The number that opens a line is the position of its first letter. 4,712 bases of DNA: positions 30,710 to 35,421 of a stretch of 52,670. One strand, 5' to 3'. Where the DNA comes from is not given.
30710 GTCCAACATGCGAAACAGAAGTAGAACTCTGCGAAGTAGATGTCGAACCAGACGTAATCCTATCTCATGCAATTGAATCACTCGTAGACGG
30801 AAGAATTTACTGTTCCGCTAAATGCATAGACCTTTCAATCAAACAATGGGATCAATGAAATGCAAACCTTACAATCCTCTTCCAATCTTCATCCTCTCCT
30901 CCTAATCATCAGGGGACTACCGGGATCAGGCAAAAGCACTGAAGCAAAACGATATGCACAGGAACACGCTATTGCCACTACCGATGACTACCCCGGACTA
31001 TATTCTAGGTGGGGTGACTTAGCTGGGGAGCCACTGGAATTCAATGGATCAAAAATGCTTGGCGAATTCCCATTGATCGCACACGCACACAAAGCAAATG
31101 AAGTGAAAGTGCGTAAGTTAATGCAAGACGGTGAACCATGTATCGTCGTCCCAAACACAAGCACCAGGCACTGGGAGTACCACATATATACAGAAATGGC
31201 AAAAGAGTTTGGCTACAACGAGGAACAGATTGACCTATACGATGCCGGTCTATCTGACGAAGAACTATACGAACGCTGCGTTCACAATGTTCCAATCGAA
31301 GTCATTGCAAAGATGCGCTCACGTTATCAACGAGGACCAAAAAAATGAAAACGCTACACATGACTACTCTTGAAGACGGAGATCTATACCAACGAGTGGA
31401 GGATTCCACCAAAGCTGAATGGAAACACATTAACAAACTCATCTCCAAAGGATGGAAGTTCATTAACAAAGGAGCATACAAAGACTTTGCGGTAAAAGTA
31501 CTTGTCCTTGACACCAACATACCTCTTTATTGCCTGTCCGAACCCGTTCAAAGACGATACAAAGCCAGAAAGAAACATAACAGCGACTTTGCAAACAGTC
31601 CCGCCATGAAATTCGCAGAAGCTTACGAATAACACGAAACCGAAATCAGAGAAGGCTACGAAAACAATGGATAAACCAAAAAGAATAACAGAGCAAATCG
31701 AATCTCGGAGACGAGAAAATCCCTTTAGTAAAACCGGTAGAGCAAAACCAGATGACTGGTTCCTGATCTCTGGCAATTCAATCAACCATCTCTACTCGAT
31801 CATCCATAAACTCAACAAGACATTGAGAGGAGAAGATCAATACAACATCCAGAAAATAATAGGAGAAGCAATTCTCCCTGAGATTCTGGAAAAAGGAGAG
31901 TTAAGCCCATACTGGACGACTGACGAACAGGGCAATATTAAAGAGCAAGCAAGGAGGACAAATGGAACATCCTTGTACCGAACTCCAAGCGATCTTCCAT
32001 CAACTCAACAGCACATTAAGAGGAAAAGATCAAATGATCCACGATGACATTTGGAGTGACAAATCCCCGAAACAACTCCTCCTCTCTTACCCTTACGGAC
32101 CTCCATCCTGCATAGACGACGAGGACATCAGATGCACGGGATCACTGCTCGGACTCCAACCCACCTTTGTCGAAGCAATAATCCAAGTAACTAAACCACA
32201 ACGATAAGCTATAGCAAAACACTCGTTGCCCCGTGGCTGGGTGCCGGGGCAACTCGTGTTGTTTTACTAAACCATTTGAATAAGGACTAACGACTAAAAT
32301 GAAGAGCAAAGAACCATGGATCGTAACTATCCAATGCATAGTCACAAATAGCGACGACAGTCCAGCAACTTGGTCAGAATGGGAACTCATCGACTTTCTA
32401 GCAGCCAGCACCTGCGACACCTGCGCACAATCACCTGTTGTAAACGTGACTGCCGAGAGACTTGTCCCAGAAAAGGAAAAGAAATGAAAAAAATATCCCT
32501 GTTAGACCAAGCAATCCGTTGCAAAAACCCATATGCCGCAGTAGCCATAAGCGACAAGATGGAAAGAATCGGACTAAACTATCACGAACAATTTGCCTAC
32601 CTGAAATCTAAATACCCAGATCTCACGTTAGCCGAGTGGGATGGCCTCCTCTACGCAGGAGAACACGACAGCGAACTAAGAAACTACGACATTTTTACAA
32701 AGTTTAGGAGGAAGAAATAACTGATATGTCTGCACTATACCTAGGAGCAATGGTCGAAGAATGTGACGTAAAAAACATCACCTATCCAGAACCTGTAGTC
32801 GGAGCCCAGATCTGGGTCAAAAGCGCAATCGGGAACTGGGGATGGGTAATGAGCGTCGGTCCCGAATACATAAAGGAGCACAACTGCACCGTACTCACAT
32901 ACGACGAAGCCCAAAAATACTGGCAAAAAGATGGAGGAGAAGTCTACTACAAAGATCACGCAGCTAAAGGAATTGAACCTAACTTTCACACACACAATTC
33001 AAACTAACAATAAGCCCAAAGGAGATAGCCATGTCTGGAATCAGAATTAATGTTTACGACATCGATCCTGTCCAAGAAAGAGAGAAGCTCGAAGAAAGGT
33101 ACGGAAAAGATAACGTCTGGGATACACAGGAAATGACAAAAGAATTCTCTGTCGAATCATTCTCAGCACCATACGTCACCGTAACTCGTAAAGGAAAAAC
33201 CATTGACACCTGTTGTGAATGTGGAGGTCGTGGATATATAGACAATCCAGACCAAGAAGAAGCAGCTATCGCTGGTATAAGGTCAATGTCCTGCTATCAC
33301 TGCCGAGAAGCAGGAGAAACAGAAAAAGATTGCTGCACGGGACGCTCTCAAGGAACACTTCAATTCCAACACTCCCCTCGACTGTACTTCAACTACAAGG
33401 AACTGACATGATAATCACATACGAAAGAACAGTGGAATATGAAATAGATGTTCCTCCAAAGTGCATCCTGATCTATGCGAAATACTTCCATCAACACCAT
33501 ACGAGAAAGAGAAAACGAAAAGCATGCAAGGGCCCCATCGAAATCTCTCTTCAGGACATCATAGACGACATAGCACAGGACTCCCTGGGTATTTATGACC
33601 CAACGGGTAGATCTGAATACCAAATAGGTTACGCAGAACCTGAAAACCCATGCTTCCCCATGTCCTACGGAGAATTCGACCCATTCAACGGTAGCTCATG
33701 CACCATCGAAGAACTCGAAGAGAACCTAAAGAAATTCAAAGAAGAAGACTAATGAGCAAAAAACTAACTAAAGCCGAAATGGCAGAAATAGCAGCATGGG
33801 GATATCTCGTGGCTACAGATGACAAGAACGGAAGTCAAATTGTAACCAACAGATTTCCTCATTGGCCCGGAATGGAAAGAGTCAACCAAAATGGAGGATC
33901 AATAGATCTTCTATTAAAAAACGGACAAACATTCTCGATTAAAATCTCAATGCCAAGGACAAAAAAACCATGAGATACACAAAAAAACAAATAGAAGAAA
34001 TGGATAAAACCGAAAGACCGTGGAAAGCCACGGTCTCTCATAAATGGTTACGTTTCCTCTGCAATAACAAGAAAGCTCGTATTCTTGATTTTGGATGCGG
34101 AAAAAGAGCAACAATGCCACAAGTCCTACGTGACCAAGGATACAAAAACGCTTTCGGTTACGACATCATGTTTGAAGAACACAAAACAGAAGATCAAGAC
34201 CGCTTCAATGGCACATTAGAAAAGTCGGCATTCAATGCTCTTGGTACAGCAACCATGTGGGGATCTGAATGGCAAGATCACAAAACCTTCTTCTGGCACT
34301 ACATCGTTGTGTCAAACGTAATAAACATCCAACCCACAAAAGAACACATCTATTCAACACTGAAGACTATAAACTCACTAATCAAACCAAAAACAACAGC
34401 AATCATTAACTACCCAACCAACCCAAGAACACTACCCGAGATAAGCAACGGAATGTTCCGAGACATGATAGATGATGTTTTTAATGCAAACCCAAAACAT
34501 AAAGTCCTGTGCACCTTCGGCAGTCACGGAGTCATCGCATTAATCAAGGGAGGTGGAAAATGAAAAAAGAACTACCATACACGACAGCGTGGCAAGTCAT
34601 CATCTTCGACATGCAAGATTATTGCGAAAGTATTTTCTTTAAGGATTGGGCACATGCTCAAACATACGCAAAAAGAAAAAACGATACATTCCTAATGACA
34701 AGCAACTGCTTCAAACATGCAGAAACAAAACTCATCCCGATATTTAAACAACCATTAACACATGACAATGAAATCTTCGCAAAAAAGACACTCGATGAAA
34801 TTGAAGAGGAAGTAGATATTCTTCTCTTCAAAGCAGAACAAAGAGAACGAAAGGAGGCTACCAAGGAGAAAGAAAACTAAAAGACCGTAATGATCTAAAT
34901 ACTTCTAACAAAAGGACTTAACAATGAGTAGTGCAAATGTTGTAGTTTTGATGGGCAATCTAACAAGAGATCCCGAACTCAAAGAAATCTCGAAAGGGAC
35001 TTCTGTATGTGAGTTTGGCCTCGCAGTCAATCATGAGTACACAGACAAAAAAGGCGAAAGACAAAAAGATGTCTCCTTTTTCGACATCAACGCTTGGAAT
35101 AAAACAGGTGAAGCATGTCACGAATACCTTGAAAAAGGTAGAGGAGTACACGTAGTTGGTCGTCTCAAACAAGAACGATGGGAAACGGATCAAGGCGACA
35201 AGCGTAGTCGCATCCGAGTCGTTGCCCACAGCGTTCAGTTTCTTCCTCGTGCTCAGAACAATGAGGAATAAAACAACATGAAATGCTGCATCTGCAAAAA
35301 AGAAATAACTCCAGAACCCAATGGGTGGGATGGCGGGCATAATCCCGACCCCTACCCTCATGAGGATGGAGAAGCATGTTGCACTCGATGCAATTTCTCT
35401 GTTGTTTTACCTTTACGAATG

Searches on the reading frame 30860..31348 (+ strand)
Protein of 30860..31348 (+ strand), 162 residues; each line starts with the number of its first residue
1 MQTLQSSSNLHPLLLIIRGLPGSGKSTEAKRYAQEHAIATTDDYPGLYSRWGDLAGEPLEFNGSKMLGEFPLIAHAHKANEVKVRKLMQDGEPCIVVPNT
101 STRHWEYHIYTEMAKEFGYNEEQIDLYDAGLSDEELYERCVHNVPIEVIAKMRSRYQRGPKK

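Call 103: search_protein_families(library=pfam, proteins=[window:30860-31348:+], max_evalue=0.01)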
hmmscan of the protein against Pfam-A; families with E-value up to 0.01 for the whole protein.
window:30860-31348:+ (162 aa): 1 family
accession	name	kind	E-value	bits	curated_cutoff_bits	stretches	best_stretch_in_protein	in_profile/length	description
PF13671.12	AAA_33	-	3.2e-09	37.7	27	1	14-157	1-141/143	AAA domain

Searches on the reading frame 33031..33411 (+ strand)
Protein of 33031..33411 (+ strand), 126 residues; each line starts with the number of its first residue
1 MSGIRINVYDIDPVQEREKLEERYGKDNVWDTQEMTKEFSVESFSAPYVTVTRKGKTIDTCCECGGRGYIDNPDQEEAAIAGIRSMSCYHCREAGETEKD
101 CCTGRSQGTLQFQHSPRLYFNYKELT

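Call 103: search_protein_families(library=pfam, proteins=[window:33031-33411:+], max_evalue=0.01)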
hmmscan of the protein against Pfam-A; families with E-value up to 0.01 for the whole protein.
window:33031-33411:+ (126 aa): 1 family
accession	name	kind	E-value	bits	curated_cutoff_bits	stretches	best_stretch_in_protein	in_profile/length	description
PF00684.25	DnaJ_CXXCXGXG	-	0.0064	17.2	32.7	1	53-103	10-59/65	DnaJ central domain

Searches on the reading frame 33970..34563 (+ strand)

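Call 103: search_protein_families(library=pfam, proteins=[window:33970-34563:+], max_evalue=0.01)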
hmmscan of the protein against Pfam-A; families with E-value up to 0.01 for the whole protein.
window:33970-34563:+ (197 aa): 1 family
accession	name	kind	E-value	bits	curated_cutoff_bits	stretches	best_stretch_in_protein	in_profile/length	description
PF13489.12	Methyltransf_23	-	8.7e-12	45.5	27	1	25-153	12-123/164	Methyltransferase domain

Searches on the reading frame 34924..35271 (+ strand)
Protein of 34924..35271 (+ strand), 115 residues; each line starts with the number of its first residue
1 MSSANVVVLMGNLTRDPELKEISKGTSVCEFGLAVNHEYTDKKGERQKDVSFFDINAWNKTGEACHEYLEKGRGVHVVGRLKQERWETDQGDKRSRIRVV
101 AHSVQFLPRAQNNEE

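Call 103: search_protein_families(library=pfam, proteins=[window:34924-35271:+], max_evalue=0.01)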
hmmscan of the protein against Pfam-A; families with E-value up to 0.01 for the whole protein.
window:34924-35271:+ (115 aa): 1 family
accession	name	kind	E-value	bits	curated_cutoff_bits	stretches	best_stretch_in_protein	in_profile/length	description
PF00436.31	SSB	-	1.3e-30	106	26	1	5-107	2-104/104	Single-strand binding protein family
